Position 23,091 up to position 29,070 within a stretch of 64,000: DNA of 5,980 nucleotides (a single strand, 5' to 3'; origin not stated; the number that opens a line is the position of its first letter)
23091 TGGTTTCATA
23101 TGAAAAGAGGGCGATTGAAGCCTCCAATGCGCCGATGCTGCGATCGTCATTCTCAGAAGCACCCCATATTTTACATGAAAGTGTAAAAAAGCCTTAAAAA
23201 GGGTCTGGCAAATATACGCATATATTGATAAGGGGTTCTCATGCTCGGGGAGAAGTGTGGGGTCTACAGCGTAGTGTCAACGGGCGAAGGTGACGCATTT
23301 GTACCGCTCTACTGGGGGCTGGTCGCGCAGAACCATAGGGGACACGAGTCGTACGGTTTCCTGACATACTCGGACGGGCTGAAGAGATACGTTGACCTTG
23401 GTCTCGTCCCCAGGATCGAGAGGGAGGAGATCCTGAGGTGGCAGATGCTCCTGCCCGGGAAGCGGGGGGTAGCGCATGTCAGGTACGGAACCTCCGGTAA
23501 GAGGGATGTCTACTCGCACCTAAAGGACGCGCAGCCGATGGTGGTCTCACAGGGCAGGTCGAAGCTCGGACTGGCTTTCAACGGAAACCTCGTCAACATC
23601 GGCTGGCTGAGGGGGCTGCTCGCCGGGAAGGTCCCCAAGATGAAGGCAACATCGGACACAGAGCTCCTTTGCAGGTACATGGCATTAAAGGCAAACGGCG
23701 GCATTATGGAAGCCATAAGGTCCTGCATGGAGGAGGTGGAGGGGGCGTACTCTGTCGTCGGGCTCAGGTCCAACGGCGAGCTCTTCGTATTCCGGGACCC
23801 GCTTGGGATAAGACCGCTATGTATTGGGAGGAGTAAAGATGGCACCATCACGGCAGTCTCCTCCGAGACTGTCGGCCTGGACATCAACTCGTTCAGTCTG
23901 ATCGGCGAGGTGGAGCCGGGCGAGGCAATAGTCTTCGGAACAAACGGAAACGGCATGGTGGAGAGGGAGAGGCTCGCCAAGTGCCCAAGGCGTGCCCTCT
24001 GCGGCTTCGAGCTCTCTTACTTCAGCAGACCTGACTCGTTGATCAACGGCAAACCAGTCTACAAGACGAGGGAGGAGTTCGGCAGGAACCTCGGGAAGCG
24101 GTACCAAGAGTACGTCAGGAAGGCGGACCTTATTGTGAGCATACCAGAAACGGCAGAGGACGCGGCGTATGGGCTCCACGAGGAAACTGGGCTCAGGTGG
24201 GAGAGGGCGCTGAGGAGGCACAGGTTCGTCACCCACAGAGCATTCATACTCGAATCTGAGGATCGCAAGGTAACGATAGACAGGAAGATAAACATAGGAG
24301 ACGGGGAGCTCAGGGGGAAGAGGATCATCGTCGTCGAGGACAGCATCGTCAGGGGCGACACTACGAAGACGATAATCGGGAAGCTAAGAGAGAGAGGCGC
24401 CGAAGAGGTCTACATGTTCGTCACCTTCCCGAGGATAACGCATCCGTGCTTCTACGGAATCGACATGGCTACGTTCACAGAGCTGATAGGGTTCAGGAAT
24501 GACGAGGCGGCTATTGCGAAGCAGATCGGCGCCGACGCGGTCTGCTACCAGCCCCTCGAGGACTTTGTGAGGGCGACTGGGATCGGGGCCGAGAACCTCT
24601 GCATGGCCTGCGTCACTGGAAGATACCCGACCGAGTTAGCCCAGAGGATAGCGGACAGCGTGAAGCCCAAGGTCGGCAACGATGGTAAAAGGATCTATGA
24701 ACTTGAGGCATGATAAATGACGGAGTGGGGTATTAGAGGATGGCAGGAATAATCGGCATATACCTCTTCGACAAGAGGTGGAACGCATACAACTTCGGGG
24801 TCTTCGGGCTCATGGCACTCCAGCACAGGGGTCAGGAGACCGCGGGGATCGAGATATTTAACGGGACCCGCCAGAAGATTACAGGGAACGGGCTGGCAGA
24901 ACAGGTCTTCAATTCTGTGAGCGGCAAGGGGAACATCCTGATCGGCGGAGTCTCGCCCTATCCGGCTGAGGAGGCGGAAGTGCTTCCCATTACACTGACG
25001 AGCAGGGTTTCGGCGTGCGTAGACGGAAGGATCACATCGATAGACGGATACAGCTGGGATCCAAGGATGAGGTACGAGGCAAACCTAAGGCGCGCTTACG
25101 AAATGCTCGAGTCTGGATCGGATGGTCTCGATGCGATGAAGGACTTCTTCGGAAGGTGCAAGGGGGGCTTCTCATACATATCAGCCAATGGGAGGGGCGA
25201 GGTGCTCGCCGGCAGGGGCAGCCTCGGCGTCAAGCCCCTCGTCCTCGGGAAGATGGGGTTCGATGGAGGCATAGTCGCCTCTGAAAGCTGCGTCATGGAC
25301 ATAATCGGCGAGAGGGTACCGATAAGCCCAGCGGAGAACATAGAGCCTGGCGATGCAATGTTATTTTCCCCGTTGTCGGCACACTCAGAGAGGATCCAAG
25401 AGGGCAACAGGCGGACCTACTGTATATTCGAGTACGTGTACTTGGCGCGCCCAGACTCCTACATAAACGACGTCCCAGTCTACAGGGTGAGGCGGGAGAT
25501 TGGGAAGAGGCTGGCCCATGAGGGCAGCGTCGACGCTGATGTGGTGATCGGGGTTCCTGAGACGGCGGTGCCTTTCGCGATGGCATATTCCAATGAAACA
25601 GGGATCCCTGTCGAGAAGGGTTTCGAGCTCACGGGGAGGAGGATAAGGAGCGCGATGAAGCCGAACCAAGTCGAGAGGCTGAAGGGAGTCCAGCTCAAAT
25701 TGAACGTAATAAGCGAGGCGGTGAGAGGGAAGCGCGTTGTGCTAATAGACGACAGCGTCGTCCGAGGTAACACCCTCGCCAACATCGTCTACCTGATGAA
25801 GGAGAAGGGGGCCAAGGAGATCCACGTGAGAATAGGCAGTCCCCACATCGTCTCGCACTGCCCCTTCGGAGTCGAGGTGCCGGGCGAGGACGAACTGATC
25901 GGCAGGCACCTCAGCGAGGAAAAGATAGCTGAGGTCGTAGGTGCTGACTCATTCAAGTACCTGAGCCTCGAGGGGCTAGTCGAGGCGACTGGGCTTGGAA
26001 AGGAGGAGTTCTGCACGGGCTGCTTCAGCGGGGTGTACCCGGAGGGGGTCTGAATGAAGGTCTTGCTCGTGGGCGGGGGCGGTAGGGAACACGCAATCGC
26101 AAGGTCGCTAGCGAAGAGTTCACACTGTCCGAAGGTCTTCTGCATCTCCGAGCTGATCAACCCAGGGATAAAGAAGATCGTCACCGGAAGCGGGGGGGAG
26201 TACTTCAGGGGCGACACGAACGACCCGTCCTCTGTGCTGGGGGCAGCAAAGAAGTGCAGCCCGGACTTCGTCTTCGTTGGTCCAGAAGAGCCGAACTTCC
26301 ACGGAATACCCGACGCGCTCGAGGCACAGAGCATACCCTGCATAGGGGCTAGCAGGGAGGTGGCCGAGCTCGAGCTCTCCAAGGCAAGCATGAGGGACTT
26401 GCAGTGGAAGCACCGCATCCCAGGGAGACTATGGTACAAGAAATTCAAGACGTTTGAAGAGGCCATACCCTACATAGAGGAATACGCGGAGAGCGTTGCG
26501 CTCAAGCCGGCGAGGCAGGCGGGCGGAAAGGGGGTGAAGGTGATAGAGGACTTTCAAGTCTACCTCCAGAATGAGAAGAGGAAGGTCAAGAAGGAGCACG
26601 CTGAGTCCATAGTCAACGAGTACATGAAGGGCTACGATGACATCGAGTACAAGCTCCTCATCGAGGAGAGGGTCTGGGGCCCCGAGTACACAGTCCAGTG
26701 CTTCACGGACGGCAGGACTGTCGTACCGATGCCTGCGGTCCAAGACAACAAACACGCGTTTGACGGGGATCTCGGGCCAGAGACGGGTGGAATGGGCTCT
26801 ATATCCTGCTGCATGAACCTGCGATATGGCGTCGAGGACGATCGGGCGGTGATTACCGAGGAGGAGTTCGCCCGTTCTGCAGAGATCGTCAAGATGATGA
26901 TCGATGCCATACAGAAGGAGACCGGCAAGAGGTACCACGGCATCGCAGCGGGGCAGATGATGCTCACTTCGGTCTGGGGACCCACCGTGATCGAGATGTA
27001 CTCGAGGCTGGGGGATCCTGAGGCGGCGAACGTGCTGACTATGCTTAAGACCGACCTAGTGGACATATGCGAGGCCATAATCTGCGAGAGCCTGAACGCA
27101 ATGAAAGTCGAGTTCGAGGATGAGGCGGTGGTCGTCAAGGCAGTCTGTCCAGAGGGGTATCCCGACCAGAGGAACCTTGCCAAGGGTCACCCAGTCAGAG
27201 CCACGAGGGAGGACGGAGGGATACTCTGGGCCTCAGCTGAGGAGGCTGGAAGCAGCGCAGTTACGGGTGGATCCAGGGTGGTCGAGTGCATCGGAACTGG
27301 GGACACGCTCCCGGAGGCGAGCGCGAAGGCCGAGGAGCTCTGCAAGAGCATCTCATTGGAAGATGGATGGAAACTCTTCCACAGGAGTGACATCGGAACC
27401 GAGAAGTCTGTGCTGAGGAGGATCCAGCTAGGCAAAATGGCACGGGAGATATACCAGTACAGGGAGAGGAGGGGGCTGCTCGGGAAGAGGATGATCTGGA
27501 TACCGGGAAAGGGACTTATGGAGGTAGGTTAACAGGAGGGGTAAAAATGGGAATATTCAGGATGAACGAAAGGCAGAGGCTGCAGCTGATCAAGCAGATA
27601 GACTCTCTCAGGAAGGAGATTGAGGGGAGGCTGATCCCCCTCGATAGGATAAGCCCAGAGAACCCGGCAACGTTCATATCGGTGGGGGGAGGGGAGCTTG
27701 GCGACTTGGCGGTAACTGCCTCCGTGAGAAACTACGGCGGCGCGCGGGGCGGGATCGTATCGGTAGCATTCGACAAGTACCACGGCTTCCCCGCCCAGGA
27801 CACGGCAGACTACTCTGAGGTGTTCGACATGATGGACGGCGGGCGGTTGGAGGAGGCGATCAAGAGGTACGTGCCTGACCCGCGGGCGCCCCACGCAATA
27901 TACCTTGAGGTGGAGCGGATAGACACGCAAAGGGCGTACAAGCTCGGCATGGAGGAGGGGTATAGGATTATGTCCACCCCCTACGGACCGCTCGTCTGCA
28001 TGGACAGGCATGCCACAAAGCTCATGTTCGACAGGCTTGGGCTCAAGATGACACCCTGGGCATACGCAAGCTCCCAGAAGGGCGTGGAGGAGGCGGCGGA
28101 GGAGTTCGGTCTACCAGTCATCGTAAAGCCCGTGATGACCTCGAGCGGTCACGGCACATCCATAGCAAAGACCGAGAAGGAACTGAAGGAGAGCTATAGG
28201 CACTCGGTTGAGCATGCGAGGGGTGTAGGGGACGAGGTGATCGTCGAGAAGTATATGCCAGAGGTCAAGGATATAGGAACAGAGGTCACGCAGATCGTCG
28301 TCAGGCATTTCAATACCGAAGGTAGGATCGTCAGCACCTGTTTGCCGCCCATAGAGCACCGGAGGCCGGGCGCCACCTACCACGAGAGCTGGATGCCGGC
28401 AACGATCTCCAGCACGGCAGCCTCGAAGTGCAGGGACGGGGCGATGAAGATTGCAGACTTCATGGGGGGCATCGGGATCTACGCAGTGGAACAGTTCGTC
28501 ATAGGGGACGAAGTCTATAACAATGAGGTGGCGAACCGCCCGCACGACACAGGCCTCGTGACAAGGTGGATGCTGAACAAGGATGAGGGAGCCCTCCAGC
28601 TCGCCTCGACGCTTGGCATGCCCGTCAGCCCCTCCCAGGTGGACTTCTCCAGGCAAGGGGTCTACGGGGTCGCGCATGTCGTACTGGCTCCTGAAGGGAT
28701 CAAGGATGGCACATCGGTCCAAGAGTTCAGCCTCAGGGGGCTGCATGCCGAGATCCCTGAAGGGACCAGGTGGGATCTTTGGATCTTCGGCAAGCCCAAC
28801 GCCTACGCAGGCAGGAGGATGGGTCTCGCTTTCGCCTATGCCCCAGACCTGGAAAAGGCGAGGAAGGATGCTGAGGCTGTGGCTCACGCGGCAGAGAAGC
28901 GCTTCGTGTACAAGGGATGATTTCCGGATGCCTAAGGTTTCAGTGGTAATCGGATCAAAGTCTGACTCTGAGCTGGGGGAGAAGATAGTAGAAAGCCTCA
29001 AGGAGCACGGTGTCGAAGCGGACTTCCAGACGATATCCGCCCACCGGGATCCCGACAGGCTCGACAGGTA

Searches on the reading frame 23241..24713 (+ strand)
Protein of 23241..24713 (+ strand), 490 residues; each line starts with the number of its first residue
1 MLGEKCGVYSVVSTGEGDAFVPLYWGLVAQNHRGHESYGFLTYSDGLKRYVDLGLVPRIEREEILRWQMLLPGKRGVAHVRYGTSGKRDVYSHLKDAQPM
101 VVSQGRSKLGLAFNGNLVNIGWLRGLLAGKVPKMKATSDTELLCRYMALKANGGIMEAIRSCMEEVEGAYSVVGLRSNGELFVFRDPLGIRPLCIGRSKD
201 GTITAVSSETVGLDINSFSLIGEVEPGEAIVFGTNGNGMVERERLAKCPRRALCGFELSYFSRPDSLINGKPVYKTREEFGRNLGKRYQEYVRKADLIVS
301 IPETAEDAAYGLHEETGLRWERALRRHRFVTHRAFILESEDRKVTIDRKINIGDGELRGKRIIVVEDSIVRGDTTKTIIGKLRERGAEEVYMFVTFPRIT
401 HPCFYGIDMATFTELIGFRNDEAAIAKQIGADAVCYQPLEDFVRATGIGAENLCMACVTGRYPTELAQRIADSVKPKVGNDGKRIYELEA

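Call 60: search_protein_families(library=pfam, proteins=[window:23241-24713:+], max_evalue=0.001)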
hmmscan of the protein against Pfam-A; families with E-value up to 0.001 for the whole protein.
window:23241-24713:+ (490 aa): 2 families
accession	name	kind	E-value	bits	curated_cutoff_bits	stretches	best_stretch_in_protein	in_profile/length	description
PF13537.11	GATase_7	-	1.2e-15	58.1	25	1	95-210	11-118/123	Glutamine amidotransferase domain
PF13522.11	GATase_6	-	3.1e-14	53.6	27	1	73-202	10-125/130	Glutamine amidotransferase domain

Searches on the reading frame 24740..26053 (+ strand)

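Call 60: search_protein_families(library=pfam, proteins=[window:24740-26053:+], max_evalue=0.001)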
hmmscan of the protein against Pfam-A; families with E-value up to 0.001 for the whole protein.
window:24740-26053:+ (437 aa): 1 family
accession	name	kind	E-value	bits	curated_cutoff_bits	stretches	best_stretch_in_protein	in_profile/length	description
PF00156.33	Pribosyltran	-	6.5e-11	42.2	26.3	1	266-363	30-120/158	Phosphoribosyl transferase domain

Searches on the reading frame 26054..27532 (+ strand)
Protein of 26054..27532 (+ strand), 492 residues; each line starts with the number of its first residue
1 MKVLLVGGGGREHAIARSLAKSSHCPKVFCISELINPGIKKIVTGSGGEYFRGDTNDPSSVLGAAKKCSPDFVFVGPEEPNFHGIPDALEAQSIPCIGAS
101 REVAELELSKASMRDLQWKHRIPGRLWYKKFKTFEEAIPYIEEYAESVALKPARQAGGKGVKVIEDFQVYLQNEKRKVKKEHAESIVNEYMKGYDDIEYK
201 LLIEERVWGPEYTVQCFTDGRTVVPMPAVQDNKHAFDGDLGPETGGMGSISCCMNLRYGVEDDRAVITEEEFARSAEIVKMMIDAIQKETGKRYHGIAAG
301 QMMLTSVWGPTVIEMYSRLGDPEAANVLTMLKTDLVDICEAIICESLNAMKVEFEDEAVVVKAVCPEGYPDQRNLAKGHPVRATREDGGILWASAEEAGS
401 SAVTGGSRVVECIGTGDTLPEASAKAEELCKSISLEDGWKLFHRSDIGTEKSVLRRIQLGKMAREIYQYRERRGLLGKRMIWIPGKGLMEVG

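Call 60: search_protein_families(library=pfam, proteins=[window:26054-27532:+], max_evalue=0.001)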
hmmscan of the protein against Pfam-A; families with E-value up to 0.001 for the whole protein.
window:26054-27532:+ (492 aa): 4 families
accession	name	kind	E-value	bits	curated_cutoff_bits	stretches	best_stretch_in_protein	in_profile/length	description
PF01071.24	GARS_A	-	5.6e-37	127.9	27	1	109-324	2-194/194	Phosphoribosylglycinamide synthetase, ATP-grasp (A) domain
PF02844.21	GARS_N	-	2.5e-23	83.2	29.5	1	1-107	1-100/100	Phosphoribosylglycinamide synthetase, N domain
PF02843.22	GARS_C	-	4.5e-13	49.8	34.8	1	360-449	2-91/92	Phosphoribosylglycinamide synthetase, C domain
PF13535.11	ATP-grasp_4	-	0.00018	21.6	27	1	148-224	5-80/160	ATP-grasp domain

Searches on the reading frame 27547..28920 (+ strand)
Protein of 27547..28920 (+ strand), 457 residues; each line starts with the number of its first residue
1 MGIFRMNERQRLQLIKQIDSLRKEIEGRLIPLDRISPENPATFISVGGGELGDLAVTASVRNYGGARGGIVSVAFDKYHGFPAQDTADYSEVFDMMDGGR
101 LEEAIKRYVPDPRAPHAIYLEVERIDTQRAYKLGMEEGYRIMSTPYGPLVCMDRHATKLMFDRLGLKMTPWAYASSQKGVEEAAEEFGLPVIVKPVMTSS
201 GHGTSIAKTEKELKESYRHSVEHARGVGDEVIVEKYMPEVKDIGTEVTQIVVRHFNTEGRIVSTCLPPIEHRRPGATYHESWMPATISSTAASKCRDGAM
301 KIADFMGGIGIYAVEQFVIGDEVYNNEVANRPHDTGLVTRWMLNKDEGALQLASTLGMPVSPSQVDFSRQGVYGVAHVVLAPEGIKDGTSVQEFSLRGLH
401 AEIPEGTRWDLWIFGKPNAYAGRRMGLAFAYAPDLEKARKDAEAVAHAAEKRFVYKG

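Call 60: search_protein_families(library=pfam, proteins=[window:27547-28920:+], max_evalue=0.001)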
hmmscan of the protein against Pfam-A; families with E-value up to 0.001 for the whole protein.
window:27547-28920:+ (457 aa): 4 families
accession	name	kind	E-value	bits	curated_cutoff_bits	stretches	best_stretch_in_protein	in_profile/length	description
PF02222.28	ATP-grasp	-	3.2e-34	118.6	27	1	160-339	2-170/179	ATP-grasp domain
PF02786.22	CPSase_L_D2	-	1.6e-11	44.5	19.8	1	153-248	1-100/211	Carbamoyl-phosphate synthase L chain, ATP binding domain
PF07478.18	Dala_Dala_lig_C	-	6.4e-10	39.3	24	1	173-333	14-177/204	D-ala D-ala ligase C-terminus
PF21244.3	PurT_C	-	4.6e-09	36.1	26.7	1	394-447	15-66/68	PurT, C-terminal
